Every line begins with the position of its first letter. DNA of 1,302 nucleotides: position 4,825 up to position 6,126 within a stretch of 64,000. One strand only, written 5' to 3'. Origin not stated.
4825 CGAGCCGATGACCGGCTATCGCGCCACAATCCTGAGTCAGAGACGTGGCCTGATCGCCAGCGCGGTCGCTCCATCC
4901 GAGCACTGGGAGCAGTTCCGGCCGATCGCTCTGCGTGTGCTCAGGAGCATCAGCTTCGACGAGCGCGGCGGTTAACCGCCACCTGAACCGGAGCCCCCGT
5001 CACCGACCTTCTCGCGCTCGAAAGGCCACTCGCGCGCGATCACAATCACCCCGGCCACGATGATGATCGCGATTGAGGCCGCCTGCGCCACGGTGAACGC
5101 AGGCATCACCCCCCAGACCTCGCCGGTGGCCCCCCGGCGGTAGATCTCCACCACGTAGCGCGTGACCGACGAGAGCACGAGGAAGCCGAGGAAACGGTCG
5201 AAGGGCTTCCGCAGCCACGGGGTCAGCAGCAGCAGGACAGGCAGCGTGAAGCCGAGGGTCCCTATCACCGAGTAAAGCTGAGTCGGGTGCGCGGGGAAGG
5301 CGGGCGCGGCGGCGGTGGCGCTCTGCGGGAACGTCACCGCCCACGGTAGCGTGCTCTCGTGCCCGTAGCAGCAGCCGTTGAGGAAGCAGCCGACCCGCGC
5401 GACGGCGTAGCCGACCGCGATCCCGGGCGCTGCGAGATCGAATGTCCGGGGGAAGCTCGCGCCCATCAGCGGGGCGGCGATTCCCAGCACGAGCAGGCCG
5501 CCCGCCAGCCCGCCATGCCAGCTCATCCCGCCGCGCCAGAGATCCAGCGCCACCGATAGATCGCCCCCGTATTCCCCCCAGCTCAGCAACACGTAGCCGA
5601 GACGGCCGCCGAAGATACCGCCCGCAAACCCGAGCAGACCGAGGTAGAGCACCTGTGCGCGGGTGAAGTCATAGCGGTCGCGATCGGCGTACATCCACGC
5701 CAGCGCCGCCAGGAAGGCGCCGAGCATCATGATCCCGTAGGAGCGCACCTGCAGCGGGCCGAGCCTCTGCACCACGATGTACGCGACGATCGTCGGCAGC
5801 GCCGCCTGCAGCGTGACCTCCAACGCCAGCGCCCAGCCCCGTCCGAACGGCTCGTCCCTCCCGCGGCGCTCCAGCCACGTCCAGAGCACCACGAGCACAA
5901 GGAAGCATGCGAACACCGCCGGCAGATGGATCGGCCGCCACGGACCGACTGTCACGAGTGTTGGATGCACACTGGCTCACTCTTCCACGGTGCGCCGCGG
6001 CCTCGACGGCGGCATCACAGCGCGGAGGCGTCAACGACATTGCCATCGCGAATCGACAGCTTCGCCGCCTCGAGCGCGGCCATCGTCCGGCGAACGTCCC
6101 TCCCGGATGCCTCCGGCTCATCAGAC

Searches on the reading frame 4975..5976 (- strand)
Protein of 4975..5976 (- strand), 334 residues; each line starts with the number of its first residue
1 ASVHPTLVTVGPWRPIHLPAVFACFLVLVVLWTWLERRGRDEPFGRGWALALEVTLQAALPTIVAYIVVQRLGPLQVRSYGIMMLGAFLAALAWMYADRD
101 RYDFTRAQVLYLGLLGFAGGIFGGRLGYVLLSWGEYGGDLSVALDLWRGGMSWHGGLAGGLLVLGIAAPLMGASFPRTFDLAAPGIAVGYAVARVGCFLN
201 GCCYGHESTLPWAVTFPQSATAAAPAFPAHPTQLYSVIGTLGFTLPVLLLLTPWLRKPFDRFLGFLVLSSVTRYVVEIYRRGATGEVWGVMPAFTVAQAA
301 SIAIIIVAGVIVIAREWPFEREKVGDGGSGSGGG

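Call 85: search_protein_families(library=pfam, proteins=[window:4975-5976:-], max_evalue=0.001)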
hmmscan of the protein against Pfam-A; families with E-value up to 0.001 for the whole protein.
window:4975-5976:- (334 aa): 2 families
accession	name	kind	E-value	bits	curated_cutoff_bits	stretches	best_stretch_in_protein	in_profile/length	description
PF01790.23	LGT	-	4.5e-48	164.1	24.9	1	69-313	3-239/240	Prolipoprotein diacylglyceryl transferase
PF00892.27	EamA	-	0.00074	20.2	28.2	1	49-141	5-90/135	EamA-like transporter family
